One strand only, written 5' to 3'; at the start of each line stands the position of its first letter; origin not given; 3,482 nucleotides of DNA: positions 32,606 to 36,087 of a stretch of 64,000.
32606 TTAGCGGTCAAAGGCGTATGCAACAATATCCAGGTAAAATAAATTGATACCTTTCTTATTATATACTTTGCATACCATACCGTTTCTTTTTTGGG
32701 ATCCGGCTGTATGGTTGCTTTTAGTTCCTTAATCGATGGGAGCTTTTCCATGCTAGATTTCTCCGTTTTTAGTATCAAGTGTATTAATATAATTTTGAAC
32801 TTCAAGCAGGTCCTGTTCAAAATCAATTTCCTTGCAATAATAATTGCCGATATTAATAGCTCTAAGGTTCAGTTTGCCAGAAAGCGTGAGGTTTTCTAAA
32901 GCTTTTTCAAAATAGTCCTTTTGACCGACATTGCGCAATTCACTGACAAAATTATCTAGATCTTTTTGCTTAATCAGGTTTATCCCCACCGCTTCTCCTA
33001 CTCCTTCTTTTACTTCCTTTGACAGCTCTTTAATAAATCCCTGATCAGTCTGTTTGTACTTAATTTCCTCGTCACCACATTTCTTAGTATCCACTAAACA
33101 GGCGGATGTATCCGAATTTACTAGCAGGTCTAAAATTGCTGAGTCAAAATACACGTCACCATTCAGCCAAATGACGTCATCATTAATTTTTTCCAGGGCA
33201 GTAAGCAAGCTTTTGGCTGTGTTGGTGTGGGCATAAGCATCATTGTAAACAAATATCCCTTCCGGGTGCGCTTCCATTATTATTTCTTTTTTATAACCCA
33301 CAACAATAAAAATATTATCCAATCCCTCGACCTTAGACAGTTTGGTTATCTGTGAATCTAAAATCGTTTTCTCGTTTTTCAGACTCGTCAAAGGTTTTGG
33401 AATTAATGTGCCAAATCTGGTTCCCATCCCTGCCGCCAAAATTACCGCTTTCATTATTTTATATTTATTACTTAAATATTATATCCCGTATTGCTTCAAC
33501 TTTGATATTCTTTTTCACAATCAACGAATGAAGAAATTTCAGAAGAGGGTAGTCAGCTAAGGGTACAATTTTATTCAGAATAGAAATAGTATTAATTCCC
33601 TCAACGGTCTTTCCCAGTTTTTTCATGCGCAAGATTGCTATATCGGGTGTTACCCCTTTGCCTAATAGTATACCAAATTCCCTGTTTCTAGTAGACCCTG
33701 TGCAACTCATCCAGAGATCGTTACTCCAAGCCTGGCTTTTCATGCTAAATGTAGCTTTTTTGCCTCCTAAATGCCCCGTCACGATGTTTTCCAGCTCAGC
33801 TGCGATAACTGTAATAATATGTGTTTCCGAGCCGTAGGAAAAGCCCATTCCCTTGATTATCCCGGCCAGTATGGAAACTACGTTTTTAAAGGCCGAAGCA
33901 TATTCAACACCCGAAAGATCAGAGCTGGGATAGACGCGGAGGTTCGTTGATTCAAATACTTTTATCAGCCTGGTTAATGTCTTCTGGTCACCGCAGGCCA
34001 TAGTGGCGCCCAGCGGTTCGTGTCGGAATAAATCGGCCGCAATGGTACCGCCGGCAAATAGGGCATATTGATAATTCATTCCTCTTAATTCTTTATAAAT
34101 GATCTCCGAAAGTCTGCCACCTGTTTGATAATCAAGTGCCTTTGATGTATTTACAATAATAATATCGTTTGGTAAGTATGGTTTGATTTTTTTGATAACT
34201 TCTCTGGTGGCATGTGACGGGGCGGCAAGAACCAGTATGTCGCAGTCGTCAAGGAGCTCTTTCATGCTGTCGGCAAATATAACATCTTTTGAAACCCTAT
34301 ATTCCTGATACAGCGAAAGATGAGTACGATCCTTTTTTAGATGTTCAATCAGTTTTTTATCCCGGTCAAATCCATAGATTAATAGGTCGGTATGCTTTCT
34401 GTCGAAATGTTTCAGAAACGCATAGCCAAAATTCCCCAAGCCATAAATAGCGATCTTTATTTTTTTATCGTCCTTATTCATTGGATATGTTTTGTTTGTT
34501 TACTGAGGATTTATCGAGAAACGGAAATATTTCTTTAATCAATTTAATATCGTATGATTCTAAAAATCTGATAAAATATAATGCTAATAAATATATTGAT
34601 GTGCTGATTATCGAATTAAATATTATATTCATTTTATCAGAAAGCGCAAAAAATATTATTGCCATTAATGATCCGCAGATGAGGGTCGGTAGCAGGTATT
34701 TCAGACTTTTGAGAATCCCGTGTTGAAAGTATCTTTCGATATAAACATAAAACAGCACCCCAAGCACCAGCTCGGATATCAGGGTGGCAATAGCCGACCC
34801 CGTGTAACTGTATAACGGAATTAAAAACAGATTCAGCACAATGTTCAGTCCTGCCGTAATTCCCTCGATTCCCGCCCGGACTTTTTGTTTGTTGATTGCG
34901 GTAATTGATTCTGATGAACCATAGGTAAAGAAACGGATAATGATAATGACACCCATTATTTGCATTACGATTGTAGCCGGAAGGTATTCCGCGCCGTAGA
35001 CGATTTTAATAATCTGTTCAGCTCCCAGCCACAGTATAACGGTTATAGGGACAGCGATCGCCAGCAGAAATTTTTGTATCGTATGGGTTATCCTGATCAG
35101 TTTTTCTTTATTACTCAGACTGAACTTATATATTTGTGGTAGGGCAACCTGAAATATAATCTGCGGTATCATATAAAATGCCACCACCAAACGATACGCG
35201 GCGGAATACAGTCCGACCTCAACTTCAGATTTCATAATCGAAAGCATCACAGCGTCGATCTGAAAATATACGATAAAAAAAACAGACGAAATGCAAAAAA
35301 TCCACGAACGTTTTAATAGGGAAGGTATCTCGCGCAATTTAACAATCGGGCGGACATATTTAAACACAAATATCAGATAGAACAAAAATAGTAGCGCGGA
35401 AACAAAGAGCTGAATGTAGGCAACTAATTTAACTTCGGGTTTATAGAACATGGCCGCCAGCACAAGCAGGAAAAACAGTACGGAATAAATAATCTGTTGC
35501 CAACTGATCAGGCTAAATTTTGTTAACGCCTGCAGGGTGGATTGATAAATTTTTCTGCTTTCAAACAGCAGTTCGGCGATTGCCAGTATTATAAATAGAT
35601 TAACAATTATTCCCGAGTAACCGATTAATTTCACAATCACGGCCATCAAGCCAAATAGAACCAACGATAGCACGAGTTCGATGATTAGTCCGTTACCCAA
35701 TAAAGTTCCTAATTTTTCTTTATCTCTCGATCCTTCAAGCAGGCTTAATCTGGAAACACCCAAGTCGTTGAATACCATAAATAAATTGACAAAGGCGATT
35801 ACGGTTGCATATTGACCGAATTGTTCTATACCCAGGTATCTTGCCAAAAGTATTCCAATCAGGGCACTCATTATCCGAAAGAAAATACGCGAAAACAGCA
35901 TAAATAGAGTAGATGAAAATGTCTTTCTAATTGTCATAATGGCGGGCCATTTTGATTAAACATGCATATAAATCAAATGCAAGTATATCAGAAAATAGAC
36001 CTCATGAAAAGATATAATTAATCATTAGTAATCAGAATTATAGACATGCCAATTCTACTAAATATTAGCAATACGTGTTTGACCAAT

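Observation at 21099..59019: ~38 kb glycan super-locus built around three polyprenyl-phosphate-sugar synthase / GT-C transferase modules and lacking a recognisable priming transferase or Wzy/Wzz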

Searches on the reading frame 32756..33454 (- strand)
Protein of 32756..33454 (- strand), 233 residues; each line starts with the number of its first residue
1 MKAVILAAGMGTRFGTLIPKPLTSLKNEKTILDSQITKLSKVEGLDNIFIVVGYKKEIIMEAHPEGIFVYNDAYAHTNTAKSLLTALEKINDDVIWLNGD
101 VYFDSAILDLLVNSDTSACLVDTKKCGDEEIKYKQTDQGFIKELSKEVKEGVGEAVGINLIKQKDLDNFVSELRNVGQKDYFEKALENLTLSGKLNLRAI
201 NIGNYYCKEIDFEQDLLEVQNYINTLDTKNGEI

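Call 8: search_protein_families(library=pfam, proteins=[window:32756-33454:-], max_evalue=0.01)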
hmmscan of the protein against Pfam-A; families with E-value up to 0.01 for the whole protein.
window:32756-33454:- (233 aa): 3 families
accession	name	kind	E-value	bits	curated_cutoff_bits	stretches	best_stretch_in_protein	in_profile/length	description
PF12804.13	NTP_transf_3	-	2.1e-16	60.9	27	1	3-114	1-110/160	MobA-like NTP transferase domain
PF00483.29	NTP_transferase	-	1.5e-06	28.4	21.2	1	2-113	1-123/245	Nucleotidyl transferase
PF01128.25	IspD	-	0.0001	22.6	27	1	2-57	2-57/221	2-C-methyl-D-erythritol 4-phosphate cytidylyltransferase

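Call 13: search_protein_families(library=ncbifam, proteins=[window:32756-33454:-], max_evalue=0.01)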
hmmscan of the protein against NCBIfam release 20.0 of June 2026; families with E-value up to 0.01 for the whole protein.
window:32756-33454:- (233 aa): 28 families (the best 25 are shown)
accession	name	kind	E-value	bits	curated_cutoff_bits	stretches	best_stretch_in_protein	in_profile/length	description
TIGR03992.1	Arch_glmU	subfamily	2.4e-15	56.3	292.1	1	1-124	1-130/393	bifunctional sugar-1-phosphate nucleotidylyltransferase/acetyltransferase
NF041313.1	UDPGP_AglF_Halo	equivalog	1.6e-13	50.7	400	1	1-113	1-118/234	UTP--glucose-1-phosphate uridylyltransferase AglF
NF049965.1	GlMnHpPGnyltfHddC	equivalog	2.4e-12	47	300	1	1-191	1-196/221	D-glycero-D-manno-heptose 1-phosphate guanosyltransferase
TIGR01173.1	glmU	equivalog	2.7e-10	39.7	366.85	1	1-103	1-104/452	bifunctional UDP-N-acetylglucosamine diphosphorylase/glucosamine-1-phosphate N-acetyltransferase GlmU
NF010937.0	PRK14357.1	equivalog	1.1e-09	37.7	658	1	1-105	1-103/448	bifunctional UDP-N-acetylglucosamine diphosphorylase/glucosamine-1-phosphate N-acetyltransferase GlmU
NF010940.0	PRK14360.1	equivalog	4.5e-09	35.4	602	1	4-110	5-114/452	bifunctional UDP-N-acetylglucosamine diphosphorylase/glucosamine-1-phosphate N-acetyltransferase GlmU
NF045665.1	NTPtran_DVU1551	equivalog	6.2e-09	35.3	315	1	1-93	1-90/359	DVU_1551 family NTP transferase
NF041135.1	IPPtranDIPPsyn_Thcocales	equivalog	1.2e-08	34.3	580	1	1-223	1-217/419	bifunctional L-myo-inositol-1-phosphate cytidylyltransferase/CDP-L-myo-inositol myo-inositolphosphotransferase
NF041173.1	Sug_nt_acttase_Thmprot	equivalog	2.8e-08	33.1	600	1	1-122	1-127/405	bifunctional sugar-1-phosphate nucleotidylyltransferase/acetyltransferase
TIGR00453.1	ispD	equivalog_domain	2.9e-07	30.2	181.3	1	3-91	2-89/219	2-C-methyl-D-erythritol 4-phosphate cytidylyltransferase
NF045761.1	NAMPUrTaseMurU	equivalog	3.9e-07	30.2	250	1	1-109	1-116/226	N-acetylmuramate alpha-1-phosphate uridylyltransferase MurU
NF010936.0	PRK14356.1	equivalog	5.7e-07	28.8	666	1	3-102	8-109/456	bifunctional UDP-N-acetylglucosamine diphosphorylase/glucosamine-1-phosphate N-acetyltransferase GlmU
TIGR02623.1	G1P_cyt_trans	equivalog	7.6e-07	28.8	300.25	1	1-62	1-63/255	glucose-1-phosphate cytidylyltransferase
NF006899.0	PRK09382.1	equivalog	7.7e-07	28.5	417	1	2-128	8-139/387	bifunctional 2-C-methyl-D-erythritol 4-phosphate cytidylyltransferase/2-C-methyl-D-erythritol 2,4-cyclodiphosphate synthase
NF010933.0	PRK14353.1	equivalog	1.6e-06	27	505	1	2-103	7-111/453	bifunctional UDP-N-acetylglucosamine diphosphorylase/glucosamine-1-phosphate N-acetyltransferase GlmU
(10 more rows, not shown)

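Call 49: search_solved_structures(query=window:32756-33454:-, max_evalue=0.001)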
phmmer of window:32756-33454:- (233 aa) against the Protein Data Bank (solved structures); distinct sequences matched with E-value up to 0.001: 3.
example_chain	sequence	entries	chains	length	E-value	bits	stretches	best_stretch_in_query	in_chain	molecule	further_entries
6pd1_A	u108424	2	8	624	2.4e-09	40.4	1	2-216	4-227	Nucleotidyl transferase/aminotransferase, class V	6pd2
1jyk_A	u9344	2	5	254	9.7e-09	38.4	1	1-100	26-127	CTP:phosphocholine Cytidylyltransferase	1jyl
4myb_A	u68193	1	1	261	7.4e-05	25.7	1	4-99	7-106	2-C-methyl-D-erythritol 4-phosphate cytidylyltransferase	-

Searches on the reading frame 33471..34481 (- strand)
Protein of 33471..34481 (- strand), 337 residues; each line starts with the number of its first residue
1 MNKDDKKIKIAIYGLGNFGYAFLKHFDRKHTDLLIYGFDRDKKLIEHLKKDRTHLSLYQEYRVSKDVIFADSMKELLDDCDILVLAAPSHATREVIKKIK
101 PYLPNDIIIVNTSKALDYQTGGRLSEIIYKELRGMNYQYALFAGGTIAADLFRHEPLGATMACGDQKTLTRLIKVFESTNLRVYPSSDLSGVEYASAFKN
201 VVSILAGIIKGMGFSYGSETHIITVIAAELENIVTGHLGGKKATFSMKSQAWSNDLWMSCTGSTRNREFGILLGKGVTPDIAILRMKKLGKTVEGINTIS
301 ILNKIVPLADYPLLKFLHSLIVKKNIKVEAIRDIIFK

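Call 8: search_protein_families(library=pfam, proteins=[window:33471-34481:-], max_evalue=0.01)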
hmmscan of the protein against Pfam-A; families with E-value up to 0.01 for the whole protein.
window:33471-34481:- (337 aa): 10 families
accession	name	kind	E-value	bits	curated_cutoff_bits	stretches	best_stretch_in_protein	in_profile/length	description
PF01210.29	NAD_Gly3P_dh_N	-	3e-24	86.2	23.1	1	9-168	1-157/158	NAD-dependent glycerol-3-phosphate dehydrogenase N-terminus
PF07479.19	NAD_Gly3P_dh_C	-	8.3e-21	75.1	25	1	188-324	1-134/142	NAD-dependent glycerol-3-phosphate dehydrogenase C-terminus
PF03446.21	NAD_binding_2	-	5.3e-07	30.2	21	1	9-178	1-151/161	NAD binding domain of 6-phosphogluconate dehydrogenase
PF20618.3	GPD_NAD_C_bact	-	7.6e-07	30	27.6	1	255-305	5-51/66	Bacterial GPD, NAD-dependent C-terminal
PF02558.23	ApbA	-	4.1e-06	26.9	22.2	1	10-110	1-97/150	Ketopantoate reductase PanE/ApbA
PF03807.23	F420_oxidored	-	4.9e-05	24.3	21.6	1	9-109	1-89/94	NADP oxidoreductase coenzyme F420-dependent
PF02826.25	2-Hacid_dh_C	-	0.00056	19.8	25.1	0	12-114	41-128/178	D-isomer specific 2-hydroxyacid dehydrogenase, NAD binding domain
PF01118.30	Semialdhyde_dh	-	0.00071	20.4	26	1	58-119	45-103/121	Semialdehyde dehydrogenase, NAD binding domain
PF02153.23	PDH_N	-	0.0017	18.3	26.5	1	66-112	31-78/154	Prephenate dehydrogenase, nucleotide-binding domain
PF01408.29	GFO_IDH_MocA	-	0.0037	18.4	24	1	8-99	1-82/120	Oxidoreductase family, NAD-binding Rossmann fold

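Call 13: search_protein_families(library=ncbifam, proteins=[window:33471-34481:-], max_evalue=0.01)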
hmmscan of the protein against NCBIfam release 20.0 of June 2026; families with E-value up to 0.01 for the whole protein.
window:33471-34481:- (337 aa): 25 families
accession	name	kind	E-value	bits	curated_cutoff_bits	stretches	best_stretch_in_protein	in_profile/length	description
NF000942.0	PRK00094.1-4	subfamily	6.2e-54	183.4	257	1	9-306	4-294/334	NAD(P)H-dependent glycerol-3-phosphate dehydrogenase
NF000941.0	PRK00094.1-3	equivalog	1.4e-47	162.6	423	1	9-305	3-293/336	NAD(P)H-dependent glycerol-3-phosphate dehydrogenase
NF000940.0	PRK00094.1-2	subfamily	1.2e-42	146.6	202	1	9-320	2-306/330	NAD(P)H-dependent glycerol-3-phosphate dehydrogenase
NF000939.0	PRK00094.1-1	equivalog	4.6e-42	144.3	473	1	6-297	4-288/339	NAD(P)H-dependent glycerol-3-phosphate dehydrogenase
NF000946.0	PRK00094.2-4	equivalog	2e-38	132.2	455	1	6-325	3-315/342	NAD(P)H-dependent glycerol-3-phosphate dehydrogenase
NF000944.0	PRK00094.2-2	equivalog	3.9e-37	128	603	1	3-302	16-305/371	NAD(P)H-dependent glycerol-3-phosphate dehydrogenase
NF009098.0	PRK12439.1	equivalog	6.3e-34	117.9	436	1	3-304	3-298/341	NAD(P)H-dependent glycerol-3-phosphate dehydrogenase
NF011213.0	PRK14620.1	equivalog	7.1e-30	104.3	478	1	9-302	2-290/326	NAD(P)H-dependent glycerol-3-phosphate dehydrogenase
NF011212.0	PRK14619.1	equivalog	3.6e-28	98.7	377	1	71-307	40-270/309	NAD(P)H-dependent glycerol-3-phosphate dehydrogenase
TIGR03376.1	glycerol3P_DH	equivalog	2.8e-24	85.9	285.5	1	41-331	44-338/342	glycerol-3-phosphate dehydrogenase (NAD(+))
NF000947.0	PRK00094.2-5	equivalog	5.3e-24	85.3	251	1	6-308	3-299/323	NAD(P)H-dependent glycerol-3-phosphate dehydrogenase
NF011211.0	PRK14618.1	equivalog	5.4e-23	81.7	489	1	8-303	5-287/328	NAD(P)H-dependent glycerol-3-phosphate dehydrogenase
NF000943.0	PRK00094.2-1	equivalog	1.8e-21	77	400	1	9-334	2-292/296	NAD(P)H-dependent glycerol-3-phosphate dehydrogenase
NF000945.0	PRK00094.2-3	equivalog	3e-18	66.7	491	1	9-306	2-304/352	NAD(P)H-dependent glycerol-3-phosphate dehydrogenase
TIGR00872.1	gnd_rel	equivalog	4.4e-05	22.9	297.2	1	9-179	2-151/299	phosphogluconate dehydrogenase (NAD(+)-dependent, decarboxylating)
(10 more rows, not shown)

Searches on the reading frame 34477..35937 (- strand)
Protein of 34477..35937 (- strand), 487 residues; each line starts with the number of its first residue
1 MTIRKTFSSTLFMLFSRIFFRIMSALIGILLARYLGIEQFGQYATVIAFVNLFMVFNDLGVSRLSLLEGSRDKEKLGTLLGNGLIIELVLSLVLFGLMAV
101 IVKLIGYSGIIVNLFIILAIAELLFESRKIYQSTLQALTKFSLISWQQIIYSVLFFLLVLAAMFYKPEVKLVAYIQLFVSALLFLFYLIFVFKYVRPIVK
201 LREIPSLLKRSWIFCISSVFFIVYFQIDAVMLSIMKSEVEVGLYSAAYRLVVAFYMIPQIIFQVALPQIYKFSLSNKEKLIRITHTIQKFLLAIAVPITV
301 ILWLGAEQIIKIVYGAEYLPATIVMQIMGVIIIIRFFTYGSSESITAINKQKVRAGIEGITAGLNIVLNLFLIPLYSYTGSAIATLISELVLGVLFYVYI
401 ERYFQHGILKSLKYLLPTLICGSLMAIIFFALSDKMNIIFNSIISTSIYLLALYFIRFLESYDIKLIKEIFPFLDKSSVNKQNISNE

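Call 8: search_protein_families(library=pfam, proteins=[window:34477-35937:-], max_evalue=0.01)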
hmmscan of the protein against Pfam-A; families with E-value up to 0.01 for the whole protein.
window:34477-35937:- (487 aa): 4 families
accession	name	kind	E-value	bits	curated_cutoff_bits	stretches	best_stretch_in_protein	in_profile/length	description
PF01943.22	Polysacc_synt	-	1.7e-25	90.4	28.2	1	10-271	5-272/274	Polysaccharide biosynthesis protein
PF13440.11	Polysacc_synt_3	-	3.4e-21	76.2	23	1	30-321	1-291/293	Polysaccharide biosynthesis protein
PF01554.23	MatE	-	7.4e-05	22.9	24.9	1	215-370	3-160/161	MatE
PF03023.19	MurJ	-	0.00045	19.4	27.4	1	110-437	96-437/451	Lipid II flippase MurJ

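Call 83: search_protein_families(library=ncbifam, proteins=[window:34477-35937:-], max_evalue=1e-8)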
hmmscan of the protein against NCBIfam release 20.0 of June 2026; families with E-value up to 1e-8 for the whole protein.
window:34477-35937:- (487 aa): 2 families
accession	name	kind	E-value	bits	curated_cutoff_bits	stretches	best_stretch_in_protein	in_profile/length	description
NF041871.1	Wzx_EPS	equivalog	3e-22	79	800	1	27-399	23-401/492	exopolysaccharide biosynthesis flippase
NF007773.0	PRK10459.1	equivalog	5.8e-11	42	273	1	22-470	23-475/492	MOP flippase family protein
